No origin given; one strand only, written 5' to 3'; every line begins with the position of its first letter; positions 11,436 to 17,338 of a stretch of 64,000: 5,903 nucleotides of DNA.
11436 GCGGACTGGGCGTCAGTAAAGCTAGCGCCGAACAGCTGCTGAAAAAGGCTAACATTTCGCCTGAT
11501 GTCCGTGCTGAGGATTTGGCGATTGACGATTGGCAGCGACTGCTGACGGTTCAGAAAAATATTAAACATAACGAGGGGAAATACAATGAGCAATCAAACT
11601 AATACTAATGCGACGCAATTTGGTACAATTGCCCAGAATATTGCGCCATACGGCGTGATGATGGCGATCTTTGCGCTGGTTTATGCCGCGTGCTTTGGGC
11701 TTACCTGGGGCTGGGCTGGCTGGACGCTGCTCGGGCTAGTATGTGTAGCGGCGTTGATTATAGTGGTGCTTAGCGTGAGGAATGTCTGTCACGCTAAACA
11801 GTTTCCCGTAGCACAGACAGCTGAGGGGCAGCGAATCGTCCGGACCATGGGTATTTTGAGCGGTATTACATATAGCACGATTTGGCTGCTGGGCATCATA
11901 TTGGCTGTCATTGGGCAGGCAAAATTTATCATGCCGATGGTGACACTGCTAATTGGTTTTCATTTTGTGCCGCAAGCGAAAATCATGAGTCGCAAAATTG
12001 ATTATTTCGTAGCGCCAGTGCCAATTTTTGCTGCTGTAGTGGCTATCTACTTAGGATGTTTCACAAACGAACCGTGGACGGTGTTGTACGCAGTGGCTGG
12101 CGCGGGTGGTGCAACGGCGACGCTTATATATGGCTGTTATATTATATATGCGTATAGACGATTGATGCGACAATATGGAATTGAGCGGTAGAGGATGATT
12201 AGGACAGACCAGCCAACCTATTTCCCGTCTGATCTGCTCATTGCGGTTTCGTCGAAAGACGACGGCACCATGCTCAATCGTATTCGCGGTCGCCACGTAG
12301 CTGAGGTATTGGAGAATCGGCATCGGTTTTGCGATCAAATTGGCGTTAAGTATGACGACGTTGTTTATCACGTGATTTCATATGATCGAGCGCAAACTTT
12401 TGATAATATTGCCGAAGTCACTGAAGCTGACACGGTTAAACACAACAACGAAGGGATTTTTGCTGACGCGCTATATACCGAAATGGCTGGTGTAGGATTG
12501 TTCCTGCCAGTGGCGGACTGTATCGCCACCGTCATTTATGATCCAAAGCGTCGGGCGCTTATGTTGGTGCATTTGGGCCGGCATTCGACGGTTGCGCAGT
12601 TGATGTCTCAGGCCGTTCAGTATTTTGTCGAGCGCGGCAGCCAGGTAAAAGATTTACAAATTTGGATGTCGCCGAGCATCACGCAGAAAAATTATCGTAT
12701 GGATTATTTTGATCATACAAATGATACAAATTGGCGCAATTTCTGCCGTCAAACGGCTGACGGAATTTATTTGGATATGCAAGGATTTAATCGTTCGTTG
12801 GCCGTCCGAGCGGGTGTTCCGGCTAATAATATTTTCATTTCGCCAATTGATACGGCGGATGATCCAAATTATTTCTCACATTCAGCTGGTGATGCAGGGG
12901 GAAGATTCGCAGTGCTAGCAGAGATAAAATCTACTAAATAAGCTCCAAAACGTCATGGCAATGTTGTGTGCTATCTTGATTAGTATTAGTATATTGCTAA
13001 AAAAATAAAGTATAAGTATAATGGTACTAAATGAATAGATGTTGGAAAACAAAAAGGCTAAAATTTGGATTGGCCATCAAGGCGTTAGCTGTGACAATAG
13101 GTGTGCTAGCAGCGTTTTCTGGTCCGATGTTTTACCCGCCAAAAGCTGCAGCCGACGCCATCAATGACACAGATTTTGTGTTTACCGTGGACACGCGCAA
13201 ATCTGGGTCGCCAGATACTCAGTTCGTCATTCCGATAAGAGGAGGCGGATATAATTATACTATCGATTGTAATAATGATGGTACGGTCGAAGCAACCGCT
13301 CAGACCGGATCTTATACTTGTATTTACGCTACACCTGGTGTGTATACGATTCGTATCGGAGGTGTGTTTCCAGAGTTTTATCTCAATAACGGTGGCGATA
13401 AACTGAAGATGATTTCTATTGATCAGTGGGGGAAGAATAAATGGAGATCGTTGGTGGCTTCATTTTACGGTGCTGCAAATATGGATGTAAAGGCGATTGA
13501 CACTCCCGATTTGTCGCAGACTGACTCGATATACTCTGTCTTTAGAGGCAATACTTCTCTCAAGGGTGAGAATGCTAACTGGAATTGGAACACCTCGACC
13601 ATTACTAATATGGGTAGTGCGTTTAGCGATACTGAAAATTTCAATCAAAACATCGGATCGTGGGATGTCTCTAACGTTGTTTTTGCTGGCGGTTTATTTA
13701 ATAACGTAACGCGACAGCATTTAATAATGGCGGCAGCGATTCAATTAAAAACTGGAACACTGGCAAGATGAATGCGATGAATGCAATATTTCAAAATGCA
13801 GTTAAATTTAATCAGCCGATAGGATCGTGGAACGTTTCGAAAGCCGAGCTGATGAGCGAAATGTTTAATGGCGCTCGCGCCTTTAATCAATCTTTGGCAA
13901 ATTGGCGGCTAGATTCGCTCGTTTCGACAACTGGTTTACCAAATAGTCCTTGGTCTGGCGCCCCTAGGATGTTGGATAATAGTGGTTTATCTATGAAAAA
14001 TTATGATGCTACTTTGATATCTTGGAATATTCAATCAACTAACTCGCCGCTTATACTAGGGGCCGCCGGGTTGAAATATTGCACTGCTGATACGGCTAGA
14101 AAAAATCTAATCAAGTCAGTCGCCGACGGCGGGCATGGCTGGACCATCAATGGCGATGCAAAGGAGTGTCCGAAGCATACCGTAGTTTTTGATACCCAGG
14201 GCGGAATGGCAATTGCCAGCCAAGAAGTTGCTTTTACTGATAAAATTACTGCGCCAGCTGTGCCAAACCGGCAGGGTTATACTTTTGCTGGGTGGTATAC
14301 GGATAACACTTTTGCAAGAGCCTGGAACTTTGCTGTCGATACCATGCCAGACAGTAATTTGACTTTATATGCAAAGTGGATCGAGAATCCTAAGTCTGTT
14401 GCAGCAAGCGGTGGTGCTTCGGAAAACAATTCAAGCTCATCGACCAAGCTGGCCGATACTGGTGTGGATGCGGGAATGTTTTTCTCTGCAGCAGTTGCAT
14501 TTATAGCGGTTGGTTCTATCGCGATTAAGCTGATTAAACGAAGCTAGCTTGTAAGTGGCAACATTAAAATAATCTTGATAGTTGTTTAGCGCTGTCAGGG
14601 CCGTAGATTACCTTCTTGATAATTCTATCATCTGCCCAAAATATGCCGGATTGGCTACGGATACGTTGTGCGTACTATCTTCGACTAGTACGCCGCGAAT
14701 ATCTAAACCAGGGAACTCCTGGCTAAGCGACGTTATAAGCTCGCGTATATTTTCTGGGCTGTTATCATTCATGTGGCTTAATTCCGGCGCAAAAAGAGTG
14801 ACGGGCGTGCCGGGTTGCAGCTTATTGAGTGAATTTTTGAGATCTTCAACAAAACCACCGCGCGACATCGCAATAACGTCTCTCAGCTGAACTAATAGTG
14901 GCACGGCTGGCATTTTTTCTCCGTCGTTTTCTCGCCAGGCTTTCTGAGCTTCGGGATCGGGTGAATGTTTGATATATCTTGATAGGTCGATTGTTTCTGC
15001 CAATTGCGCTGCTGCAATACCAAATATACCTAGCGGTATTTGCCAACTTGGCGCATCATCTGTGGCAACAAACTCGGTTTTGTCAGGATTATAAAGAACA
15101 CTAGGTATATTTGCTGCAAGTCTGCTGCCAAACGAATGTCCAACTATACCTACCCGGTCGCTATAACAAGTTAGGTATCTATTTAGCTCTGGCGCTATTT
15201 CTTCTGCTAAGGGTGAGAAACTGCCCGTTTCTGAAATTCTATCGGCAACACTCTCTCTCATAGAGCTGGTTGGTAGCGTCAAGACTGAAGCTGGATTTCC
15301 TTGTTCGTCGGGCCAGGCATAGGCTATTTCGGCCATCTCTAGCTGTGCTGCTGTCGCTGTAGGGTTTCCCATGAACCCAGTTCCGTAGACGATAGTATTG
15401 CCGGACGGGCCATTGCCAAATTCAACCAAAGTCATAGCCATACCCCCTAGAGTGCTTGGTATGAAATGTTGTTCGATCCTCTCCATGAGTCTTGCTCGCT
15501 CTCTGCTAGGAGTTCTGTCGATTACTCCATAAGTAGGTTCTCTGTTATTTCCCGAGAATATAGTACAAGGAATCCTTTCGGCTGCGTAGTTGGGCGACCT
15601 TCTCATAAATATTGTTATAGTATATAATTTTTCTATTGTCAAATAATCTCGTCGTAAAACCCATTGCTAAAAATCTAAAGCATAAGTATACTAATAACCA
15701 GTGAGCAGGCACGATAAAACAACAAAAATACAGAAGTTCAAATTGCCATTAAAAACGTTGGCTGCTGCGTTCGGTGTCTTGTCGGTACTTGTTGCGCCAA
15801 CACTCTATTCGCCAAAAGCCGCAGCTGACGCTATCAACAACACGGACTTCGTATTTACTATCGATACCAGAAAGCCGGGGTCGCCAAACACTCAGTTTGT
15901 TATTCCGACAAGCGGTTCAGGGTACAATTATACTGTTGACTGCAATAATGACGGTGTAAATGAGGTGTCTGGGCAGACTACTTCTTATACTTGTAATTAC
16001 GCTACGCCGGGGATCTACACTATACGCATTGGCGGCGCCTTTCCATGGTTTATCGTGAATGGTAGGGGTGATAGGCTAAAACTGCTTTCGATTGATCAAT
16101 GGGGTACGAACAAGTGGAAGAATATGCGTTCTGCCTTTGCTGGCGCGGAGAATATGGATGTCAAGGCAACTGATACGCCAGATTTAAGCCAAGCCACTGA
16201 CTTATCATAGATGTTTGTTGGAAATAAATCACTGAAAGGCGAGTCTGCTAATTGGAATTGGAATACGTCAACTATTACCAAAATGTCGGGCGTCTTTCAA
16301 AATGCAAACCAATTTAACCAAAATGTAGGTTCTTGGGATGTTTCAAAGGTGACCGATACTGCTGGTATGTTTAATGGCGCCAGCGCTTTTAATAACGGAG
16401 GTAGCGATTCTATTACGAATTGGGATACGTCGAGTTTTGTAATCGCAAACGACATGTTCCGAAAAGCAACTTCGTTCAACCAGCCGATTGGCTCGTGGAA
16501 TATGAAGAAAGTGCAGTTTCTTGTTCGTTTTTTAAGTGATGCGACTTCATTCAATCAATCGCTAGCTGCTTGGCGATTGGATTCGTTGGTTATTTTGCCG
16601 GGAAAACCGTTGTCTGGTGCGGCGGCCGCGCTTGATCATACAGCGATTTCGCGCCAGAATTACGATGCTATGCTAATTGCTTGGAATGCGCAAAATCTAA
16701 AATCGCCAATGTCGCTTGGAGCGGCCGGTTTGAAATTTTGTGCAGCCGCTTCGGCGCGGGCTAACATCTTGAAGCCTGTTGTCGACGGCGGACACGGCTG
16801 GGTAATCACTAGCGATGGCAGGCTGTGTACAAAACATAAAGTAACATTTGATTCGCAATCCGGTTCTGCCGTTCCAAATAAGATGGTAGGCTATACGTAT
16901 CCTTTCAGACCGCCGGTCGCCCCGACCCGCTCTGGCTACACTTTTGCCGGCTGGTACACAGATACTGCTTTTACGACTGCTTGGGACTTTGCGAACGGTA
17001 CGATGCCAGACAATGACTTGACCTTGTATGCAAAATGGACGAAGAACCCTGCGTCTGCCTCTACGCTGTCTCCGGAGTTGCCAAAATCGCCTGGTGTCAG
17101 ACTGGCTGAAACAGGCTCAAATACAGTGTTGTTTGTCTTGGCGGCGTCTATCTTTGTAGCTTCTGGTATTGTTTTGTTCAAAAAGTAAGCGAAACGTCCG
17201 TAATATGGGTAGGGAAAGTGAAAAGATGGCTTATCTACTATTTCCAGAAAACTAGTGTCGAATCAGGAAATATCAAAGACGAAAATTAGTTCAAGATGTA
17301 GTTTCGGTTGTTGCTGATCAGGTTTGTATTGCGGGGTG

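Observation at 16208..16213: The second paralog of the same surface protein is interrupted by an in-frame TAG immediately followed by ATG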

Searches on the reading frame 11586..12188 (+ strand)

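Call 54: search_protein_families(library=pfam, proteins=[window:11586-12188:+], max_evalue=0.1)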
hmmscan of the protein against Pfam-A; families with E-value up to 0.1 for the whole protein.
window:11586-12188:+ (201 aa): 1 family
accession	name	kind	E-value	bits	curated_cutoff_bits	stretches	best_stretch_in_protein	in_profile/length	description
PF07332.16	Phage_holin_3_6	-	0.0027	18.2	28.4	1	19-87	46-114/116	Putative Actinobacterial Holin-X, holin superfamily III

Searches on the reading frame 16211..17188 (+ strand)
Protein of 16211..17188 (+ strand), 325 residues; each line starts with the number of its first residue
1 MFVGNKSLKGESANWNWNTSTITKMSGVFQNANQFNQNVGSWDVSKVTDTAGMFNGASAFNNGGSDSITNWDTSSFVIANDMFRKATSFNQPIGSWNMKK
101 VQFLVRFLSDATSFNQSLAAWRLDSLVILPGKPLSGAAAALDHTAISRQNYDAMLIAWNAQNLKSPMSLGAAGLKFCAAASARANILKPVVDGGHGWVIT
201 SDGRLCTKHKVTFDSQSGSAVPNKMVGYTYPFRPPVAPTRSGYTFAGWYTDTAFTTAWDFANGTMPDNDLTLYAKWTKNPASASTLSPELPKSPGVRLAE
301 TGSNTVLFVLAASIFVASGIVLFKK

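Call 11: find_encoding_contigs(protein=window:16211-17188:+, flank=6000, max_places=8)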
Protein window:16211-17188:+ (325 aa): 7 contigs read that carry it; 5 places shown.
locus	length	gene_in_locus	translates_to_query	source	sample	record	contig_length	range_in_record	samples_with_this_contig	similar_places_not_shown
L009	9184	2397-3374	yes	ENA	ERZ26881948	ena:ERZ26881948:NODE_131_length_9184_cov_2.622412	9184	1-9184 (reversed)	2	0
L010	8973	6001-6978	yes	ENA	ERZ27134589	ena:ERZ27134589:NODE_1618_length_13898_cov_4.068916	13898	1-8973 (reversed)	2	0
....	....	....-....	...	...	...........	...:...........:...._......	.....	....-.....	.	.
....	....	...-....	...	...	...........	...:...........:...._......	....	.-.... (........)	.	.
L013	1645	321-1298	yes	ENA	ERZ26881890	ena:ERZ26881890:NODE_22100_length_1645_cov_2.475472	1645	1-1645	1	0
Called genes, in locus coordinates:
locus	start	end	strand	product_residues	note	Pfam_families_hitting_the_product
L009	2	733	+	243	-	?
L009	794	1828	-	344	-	-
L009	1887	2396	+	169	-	-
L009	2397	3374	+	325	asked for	PF03382:DUF285, PF09479:Flg_new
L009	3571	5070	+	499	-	PF00133:tRNA-synt_1, PF01406:tRNA-synt_1e (weak), PF09334:tRNA-synt_1g, PF00133:tRNA-synt_1, PF08264:Anticodon_1 (weak)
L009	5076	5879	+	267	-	PF01026:TatD_DNase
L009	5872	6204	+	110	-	-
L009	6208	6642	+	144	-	-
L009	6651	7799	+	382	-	PF00266:Aminotran_5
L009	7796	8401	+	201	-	PF02698:DUF218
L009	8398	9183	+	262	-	?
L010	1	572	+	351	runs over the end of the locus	PF03990:DUF348 (weak), PF07501:G5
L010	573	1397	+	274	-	PF00398:RrnaAD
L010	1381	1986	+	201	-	-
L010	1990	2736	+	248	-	PF02578:Cu-oxidase_4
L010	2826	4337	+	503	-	PF03382:DUF285, PF09479:Flg_new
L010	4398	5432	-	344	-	-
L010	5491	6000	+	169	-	-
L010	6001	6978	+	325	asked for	PF03382:DUF285, PF09479:Flg_new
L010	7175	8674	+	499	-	PF00133:tRNA-synt_1, PF01406:tRNA-synt_1e (weak), PF09334:tRNA-synt_1g, PF00133:tRNA-synt_1, PF08264:Anticodon_1 (weak)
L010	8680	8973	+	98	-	?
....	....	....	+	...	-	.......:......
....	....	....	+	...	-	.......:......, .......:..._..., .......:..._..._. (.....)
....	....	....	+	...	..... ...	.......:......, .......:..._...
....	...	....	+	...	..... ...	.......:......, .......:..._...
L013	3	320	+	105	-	?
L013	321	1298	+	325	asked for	PF03382:DUF285, PF09479:Flg_new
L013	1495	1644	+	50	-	?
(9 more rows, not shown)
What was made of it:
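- The matching metagenome contigs have low coverage (2.5-4x, call 11). Both paralogs are off in the window, and one contig of the same clone has paralog 1 on (L010, call 11).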

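Call 34: search_protein_families(library=ncbifam, proteins=[window:16211-17185:+], max_evalue=0.01)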
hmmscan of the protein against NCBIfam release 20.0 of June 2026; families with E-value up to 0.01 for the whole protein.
window:16211-17185:+ (325 aa): 6 families
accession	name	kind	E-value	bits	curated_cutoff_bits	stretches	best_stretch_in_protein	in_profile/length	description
NF045896.1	Mbov_0838_LP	exception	1.5e-18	67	500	2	53-126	303-372/433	Mbov_0838 family PARCEL repeat surface lipoprotein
NF033189.1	internalin_A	exception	2.1e-14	52.8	1600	1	211-291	639-717/799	class 1 internalin InlA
NF033188.1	internalin_H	exception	3.2e-14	52.5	1050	1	212-282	418-486/548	InlH/InlC2 family class 1 internalin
TIGR02543.1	List_Bact_rpt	repeat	2.7e-13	50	20.95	1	238-279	1-43/44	TIGR02543 family repeat protein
NF052328.1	NeuramTDE0471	equivalog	1.4e-07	30.6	900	1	209-282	47-122/538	neuraminidase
TIGR02167.2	Liste_lipo_26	repeat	8.8e-05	22.2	30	1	29-51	2-25/26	PARCEL repeat-containing surface protein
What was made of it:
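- On Listeria-Bacteroides (InlB-type) B-repeat domain: TIGR02543 at 51 bits against 20.95 (call 34).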
